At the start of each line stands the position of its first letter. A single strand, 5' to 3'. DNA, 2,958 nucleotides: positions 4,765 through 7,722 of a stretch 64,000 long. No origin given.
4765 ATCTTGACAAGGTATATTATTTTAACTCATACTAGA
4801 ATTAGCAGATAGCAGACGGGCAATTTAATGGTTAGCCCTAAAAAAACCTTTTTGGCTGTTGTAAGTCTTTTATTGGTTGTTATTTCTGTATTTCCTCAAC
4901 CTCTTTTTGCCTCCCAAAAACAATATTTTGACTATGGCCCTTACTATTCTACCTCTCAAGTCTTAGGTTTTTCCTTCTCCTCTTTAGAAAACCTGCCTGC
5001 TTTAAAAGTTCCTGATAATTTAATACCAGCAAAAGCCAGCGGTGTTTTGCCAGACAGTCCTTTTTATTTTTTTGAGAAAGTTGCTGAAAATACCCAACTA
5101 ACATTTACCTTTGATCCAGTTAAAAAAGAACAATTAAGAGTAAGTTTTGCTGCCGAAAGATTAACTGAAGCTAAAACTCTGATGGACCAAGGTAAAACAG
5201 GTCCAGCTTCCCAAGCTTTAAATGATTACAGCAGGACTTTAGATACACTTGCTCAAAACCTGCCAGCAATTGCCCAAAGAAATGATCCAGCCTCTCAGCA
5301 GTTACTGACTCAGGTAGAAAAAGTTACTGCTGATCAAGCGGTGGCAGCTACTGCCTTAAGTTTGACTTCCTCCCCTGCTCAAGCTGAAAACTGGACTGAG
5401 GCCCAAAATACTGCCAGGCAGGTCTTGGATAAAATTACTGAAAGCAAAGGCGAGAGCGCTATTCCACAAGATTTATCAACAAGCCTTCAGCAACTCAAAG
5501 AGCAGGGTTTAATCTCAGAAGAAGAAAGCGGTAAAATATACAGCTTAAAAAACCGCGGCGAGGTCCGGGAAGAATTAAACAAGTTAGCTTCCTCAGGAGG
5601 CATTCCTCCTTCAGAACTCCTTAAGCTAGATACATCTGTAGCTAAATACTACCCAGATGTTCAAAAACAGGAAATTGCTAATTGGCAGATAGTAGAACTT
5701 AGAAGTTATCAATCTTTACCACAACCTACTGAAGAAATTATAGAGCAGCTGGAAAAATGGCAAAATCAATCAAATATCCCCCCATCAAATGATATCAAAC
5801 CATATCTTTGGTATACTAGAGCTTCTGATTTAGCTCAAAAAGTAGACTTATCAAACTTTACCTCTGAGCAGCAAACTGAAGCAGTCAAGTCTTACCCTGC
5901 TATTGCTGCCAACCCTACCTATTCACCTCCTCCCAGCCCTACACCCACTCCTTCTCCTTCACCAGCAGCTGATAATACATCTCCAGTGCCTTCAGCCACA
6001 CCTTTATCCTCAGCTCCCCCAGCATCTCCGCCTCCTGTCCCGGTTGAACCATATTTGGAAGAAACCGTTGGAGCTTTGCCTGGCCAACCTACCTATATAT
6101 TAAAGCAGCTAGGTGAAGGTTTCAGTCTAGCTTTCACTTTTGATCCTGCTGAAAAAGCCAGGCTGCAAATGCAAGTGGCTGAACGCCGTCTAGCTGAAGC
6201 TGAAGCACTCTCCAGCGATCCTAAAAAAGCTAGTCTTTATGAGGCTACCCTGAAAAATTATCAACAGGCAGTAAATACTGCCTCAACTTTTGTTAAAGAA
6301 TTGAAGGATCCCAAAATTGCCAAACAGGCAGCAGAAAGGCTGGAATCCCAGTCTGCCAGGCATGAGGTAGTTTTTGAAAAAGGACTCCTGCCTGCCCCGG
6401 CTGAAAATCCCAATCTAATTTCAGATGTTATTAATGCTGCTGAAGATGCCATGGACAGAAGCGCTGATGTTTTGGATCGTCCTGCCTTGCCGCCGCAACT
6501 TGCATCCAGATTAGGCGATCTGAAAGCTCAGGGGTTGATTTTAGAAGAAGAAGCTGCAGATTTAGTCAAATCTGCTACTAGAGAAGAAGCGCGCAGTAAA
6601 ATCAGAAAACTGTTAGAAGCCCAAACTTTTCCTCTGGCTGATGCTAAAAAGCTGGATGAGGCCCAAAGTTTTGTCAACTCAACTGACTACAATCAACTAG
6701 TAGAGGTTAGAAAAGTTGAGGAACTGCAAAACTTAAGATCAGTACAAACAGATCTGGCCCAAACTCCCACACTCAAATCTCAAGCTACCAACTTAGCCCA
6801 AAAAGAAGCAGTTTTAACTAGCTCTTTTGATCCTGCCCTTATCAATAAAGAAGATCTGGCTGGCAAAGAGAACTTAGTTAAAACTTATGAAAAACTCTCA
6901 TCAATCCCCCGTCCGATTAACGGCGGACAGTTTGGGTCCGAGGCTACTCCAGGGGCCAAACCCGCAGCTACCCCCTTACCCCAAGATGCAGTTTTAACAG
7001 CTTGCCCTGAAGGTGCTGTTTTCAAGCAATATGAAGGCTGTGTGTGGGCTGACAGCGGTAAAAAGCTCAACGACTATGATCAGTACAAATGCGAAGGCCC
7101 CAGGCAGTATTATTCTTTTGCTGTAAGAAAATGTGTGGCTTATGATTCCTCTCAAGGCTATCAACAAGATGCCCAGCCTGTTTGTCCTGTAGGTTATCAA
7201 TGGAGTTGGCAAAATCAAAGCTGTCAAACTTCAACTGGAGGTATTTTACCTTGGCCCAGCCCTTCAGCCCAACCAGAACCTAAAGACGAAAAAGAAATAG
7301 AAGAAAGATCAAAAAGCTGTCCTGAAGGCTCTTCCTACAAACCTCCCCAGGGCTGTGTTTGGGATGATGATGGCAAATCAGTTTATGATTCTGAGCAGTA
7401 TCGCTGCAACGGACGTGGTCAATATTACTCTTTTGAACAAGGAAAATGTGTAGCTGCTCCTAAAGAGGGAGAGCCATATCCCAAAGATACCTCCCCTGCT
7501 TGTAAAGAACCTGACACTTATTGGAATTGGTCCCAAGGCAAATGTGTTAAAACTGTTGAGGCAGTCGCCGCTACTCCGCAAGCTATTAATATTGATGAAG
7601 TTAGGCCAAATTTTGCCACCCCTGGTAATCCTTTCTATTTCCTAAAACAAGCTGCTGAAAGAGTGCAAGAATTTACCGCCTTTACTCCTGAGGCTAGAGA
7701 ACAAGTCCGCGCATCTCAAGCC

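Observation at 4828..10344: Novel Cys-rich repeat families and a prion-like YSG segment in a 1,838-aa secreted protein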

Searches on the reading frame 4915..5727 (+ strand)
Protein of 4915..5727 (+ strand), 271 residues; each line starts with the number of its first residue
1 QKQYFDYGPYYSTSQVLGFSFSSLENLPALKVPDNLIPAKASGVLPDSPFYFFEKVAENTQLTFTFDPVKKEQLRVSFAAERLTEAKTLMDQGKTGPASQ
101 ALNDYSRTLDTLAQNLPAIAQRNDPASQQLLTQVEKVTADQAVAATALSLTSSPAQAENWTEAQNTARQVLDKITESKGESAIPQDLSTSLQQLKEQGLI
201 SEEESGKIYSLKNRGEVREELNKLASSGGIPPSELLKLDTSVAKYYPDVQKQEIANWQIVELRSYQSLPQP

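Call 78: search_solved_structures(query=A5, max_evalue=10)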
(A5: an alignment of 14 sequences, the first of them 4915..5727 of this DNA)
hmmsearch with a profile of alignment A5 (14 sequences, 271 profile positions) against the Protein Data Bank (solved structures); distinct sequences matched with E-value up to 10: 2.
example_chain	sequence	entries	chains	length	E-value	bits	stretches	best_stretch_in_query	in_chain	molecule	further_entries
6een_D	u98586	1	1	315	0.0017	21.3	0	81-115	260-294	Designer Pentatricopeptide Protein dPPR10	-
3mq7_A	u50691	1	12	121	0.49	13.2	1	113-178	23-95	Bone marrow stromal antigen 2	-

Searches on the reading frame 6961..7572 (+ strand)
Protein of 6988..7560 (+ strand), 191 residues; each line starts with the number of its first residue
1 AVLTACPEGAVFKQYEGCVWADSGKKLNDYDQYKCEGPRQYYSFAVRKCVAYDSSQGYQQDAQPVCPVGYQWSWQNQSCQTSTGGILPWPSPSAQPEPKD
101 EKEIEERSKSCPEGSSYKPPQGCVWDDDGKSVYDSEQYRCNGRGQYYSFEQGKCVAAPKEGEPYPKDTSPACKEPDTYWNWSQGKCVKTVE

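Call 10: find_homologous_proteins(query=window:6988-7560:+, max_evalue=0.001)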
Query seq(191 aa): 11 candidates shared short words with the query, none scored E <= 0.001.
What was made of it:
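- Tried and rejected: A word-indexed homology search with the mid module alone found nothing, because of the word filter (call 10).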

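Call 26: predict_structure(alignment_id=A1)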
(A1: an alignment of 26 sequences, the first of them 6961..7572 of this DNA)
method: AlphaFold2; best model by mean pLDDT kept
length: 204 residues; sequences in the alignment: 26
mean_pLDDT: 79.2   pTM: 0.71
mean pLDDT of the five models: 79.2, 78.4, 77.8, 75.7, 69.6
residues with pLDDT >= 90: 25; 70-90: 143; 50-70: 21; < 50: 15
segments of 3 or more residues with pLDDT < 50: 1-11, 92-94
pLDDT, mean of each block of 10 residues (from residue 1): 39 76 83 87 87 87 69 82 79 54 78 89 89 91 80 83 86 87 87 80 52
secondary structure, 60 per line:
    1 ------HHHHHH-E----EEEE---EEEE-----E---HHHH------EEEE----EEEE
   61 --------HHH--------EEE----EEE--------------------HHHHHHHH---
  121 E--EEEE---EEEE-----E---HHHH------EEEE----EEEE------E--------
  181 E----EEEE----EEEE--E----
elements in order: H7-12 E19-22 E26-29 H39-42 E49-52 E57-60 E80-82 E87-89 H110-117 E124-127 E131-134 H144-147 E154-157 E162-165 E186-189 E194-197
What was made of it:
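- The AF2 model of aa 712-915 (pLDDT 79, pTM 0.71) puts a beta-hairpin inside each of the six Cys pairs (call 26).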

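Call 30: fold_search(model_id=the predicted structure, library=pdb)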
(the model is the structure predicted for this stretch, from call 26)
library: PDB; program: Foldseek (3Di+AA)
matches with E <= 10: 73; with E <= 0.001: 0
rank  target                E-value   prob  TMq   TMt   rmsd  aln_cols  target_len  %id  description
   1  8jxd_B                5.8e-01  0.03  0.12  0.15  23.2       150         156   18  Cryo-EM structure of rat megalin leg (released 2024-06-19)
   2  8jxf_B                6.6e-01  0.03  0.14  0.05  16.0       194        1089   13  rat megalin RAP complex bodyA (released 2024-06-19)
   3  8in6                  8.0e-01  0.04  0.15  0.15  14.5       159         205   19  Eisenia hydrolysis-enhancing protein from Aplysia kurodai complex with tannic acid (released 2023-11-15)
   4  8jxg_A                1.6e+00  0.02  0.15  0.05  16.2       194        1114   13  rat megalin RAP complex bodyB (released 2024-06-19)
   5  9ef9_B                2.0e+00  0.04  0.13  0.04  11.2        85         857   24  Cryo-EM structure of Drosophila melanogaster insulin receptor (dmIR) bound with three DILP5, asymmetric conformation (released 2025-10-01)
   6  8e1z_A                2.1e+00  0.01  0.12  0.14  17.3       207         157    8  Crystal structure of Plasmodium falciparum ookinete surface antigen Pfs28 (released 2022-11-30)
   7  5kqv_F                2.8e+00  0.04  0.15  0.06   9.3        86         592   23  Insulin receptor ectodomain construct comprising domains L1,CR,L2, FnIII-1 and alphaCT peptide in complex with bovine  (released 2017-07-19)
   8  8x2m_B                2.8e+00  0.03  0.14  0.06   9.3        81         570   21  Cryo-EM structure of the IR/IGF-I complex, conformation 2 (released 2024-11-13)
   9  9ef4_A                3.1e+00  0.02  0.14  0.05   9.5        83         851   23  Cryo-EM structure of Drosophila melanogaster insulin receptor (dmIR) bound with two DILP1, symmetric conformation (released 2025-10-01)
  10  8jxc_A                3.1e+00  0.01  0.12  0.03  24.6       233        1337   13  rat megalin wingB (released 2024-06-19)
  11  4xst_E                3.3e+00  0.04  0.14  0.10  11.1        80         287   22  Structure of the endoglycosidase-H treated L1-CR domains of the human insulin receptor in complex with residues 697-71 (released 2015-06-10)
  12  6veq_E                3.3e+00  0.03  0.13  0.10   7.3        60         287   25  Con-Ins G1 in complex with the human insulin microreceptor in turn in complex with Fv 83-7 (released 2020-06-03)
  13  7yq3_E                3.3e+00  0.02  0.11  0.04   8.1        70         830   21  human insulin receptor bound with A43 DNA aptamer and insulin (released 2022-11-09)
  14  4ak8_B                3.3e+00  0.02  0.10  0.14  13.9        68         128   15  Structure of F241L mutant of langerin carbohydrate recognition domain. (released 2013-04-03)
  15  6b08_A                3.3e+00  0.01  0.15  0.16  18.2       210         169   12  Crystal structure of Pfs25 in complex with the transmission blocking antibody 1276 (released 2017-11-15)
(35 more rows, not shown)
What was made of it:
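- Closest known: EGF-like / furin-like cysteine-rich hairpins. Same: The insignificant PDB fold hits are dominated by megalin EGF repeats, the insulin-receptor CR region and Pfs25 (call 30).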

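Call 37: search_protein_representatives(alignment_id=A1)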
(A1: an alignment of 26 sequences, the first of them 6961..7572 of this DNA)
Query: 26 sequences, 204 profile positions. Proteins with E-value up to 0.001 (for the whole library): 11; up to 1e-10: 8; up to 1e-30: 8. The best 11 are listed.
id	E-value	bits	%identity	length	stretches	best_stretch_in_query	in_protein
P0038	2.6e-89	314.8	-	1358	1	5-202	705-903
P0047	1.3e-76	273.3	-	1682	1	5-200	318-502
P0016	1.3e-73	263.6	-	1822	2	4-201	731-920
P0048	2.8e-70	252.6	-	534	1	3-201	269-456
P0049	1.1e-67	244.1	-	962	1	7-200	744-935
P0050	1.8e-64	233.7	-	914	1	7-198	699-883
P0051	7.9e-64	231.6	-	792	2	7-200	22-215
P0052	1.2e-48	182.0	-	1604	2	38-199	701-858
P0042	9.8e-08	48.4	-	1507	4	39-96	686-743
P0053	5.4e-06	42.7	-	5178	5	66-107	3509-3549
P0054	4.0e-04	36.6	-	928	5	18-95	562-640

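Call 50: search_solved_structures(query=A1, max_evalue=10)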
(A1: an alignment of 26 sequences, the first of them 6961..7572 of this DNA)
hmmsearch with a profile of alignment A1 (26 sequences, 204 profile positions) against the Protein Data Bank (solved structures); distinct sequences matched with E-value up to 10: 3.
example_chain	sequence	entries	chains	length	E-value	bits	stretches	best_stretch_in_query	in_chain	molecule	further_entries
3lze_A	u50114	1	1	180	0.46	13.5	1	140-172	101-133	Putative 6-pyruvoyl tetrahydrobiopterin synthase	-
2a0s_A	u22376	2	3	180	0.48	13.4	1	140-172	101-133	6-pyruvoyl tetrahydropterin synthase | 6-pyruvoyl tetrahydrobiopterin synthase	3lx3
3m0n_A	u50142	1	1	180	0.48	13.4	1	140-172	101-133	Putative 6-pyruvoyl tetrahydrobiopterin synthase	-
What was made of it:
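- The family profile finds no CBM14 chain in the PDB at E <= 10 (call 50).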

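Call 58: search_protein_families(library=pfam, alignment_id=A1, max_evalue=10)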
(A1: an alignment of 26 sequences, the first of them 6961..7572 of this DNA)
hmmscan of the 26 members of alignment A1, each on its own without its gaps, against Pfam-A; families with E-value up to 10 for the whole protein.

A. member 1, window:6961-7572:+ (204 aa): 3 families
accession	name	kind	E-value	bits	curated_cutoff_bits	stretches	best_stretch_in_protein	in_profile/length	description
PF19202.5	DUF5874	-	0.023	15.5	27.1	2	160-199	1-38/74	Family of unknown function (DUF5874)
PF01607.29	CBM_14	-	0.11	13.1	22.1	1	10-32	26-49/53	Chitin binding Peritrophin-A domain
PF08063.17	Zn_ribbon_PADR1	-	1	9.6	25.1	1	138-154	11-27/42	PADR1 domain, zinc ribbon fold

B. families by the number of members that match (of 26 scanned): 19 families
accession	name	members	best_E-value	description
PF01607.29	CBM_14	21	0.00011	Chitin binding Peritrophin-A domain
PF19202.5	DUF5874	15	0.0037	Family of unknown function (DUF5874)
PF22659.2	YycE-like_C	6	0.009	YycE-like C-terminal domain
PF08063.17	Zn_ribbon_PADR1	3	0.48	PADR1 domain, zinc ribbon fold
PF23003.2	Fn1_2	2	0.003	Fibronectin type I domain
PF06902.16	Fer4_19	2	0.17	Divergent 4Fe-4S mono-cluster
PF13948.11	DUF4215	2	0.49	Domain of unknown function (DUF4215)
PF07679.22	I-set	1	0.087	Immunoglobulin I-set domain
PF21467.3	BetaGal_gal-bd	1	0.12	Beta-galactosidase, galactose-binding domain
PF17512.7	Sh_2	1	0.18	Metapneumovirus Small hydrophobic protein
PF24290.1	DUF7478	1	0.19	Domain of unknown function (DUF7478)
PF23754.1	Beta-prop_IP5PC_F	1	0.23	IP5P C-F beta-propeller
PF02157.21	Man-6-P_recep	1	0.26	Mannose-6-phosphate receptor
PF03962.21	Mnd1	1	0.34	Mnd1 HTH domain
PF14201.11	DUF4318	1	0.4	Domain of unknown function (DUF4318)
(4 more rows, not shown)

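Call 81: fold_search(model_id=the predicted structure, library=viral)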
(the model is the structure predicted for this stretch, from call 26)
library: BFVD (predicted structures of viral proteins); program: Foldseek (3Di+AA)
matches with E <= 10: 91; with E <= 0.001: 0
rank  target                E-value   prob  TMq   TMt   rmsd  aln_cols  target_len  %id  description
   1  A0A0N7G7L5            7.5e-03  0.23  0.10  0.06  13.1       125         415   20  Chitin-binding type-2 domain-containing protein [Chrysochromulina ericina virus CeV-01B]
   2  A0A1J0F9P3            1.4e-02  0.10  0.14  0.12  16.1       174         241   20  (no name in the UniProt tables at hand)
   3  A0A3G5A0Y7            2.6e-02  0.06  0.13  0.05  20.0       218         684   15  Uncharacterized protein [Harvfovirus sp.]
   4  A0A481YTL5            3.1e-02  0.13  0.12  0.16  20.6       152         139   17  Uncharacterized protein [Marseillevirus LCMAC102]
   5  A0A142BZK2            7.2e-02  0.02  0.09  0.05  49.0       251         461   18  (no name in the UniProt tables at hand)
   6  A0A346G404            1.4e-01  0.03  0.12  0.07  34.0       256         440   12  (no name in the UniProt tables at hand)
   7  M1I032                2.3e-01  0.04  0.10  0.19  15.4       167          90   14  (no name in the UniProt tables at hand)
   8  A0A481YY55            2.5e-01  0.01  0.11  0.07  22.8       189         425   17  Uncharacterized protein [Marseillevirus LCMAC202]
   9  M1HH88                2.5e-01  0.01  0.10  0.07  26.2       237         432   15  (no name in the UniProt tables at hand)
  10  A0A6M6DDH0            2.8e-01  0.01  0.09  0.02  48.2       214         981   18  (no name in the UniProt tables at hand)
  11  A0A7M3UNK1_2          4.2e-01  0.03  0.13  0.04  28.9       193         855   13  Tyrosine-protein kinase ephrin type A/B receptor-like domain-containing protein [Pyramimonas orientalis virus 01B]
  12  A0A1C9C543            8.0e-01  0.04  0.11  0.05  15.9       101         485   12  Uncharacterized protein [Heterosigma akashiwo virus 01]
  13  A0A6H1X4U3            1.0e+00  0.02  0.11  0.08  25.7       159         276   12  Fiber protein (Fragment) [Bovine adenovirus B serotype 3]
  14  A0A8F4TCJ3            1.0e+00  0.01  0.11  0.12  35.5       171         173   10  Fiber (Fragment) [Human adenovirus F serotype 40]
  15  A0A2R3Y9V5            1.1e+00  0.01  0.10  0.04  32.3       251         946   12  (no name in the UniProt tables at hand)
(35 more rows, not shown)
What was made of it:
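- On CBM14 / peritrophin-A: Foldseek TM-scores are 0.10-0.15 and E-values are at or above 7.5e-3 (calls 30, 81).
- Second, the top BFVD fold hit is a 'Chitin-binding type-2' protein (E 7.5e-3, call 81).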

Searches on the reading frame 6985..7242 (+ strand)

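Call 60: search_protein_families(library=pfam, proteins=[window:6985-7242:+], max_evalue=10)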
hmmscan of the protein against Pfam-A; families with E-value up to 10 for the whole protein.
window:6985-7242:+ (86 aa): 2 families
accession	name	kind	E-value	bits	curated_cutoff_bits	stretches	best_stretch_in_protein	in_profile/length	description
PF01607.29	CBM_14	-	0.061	13.9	22.1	1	3-24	27-49/53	Chitin binding Peritrophin-A domain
PF18278.7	RANK_CRD_2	-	0.31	11.7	26.8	1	64-81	23-40/41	Receptor activator of the NF-KB cysteine-rich repeat domain 2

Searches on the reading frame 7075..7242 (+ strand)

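Call 60: search_protein_families(library=pfam, proteins=[window:7075-7242:+], max_evalue=10)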
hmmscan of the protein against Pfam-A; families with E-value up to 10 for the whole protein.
window:7075-7242:+ (56 aa): 1 family
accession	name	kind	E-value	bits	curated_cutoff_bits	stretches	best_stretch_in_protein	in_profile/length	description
PF18278.7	RANK_CRD_2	-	0.32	11.7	26.8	1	34-51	23-40/41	Receptor activator of the NF-KB cysteine-rich repeat domain 2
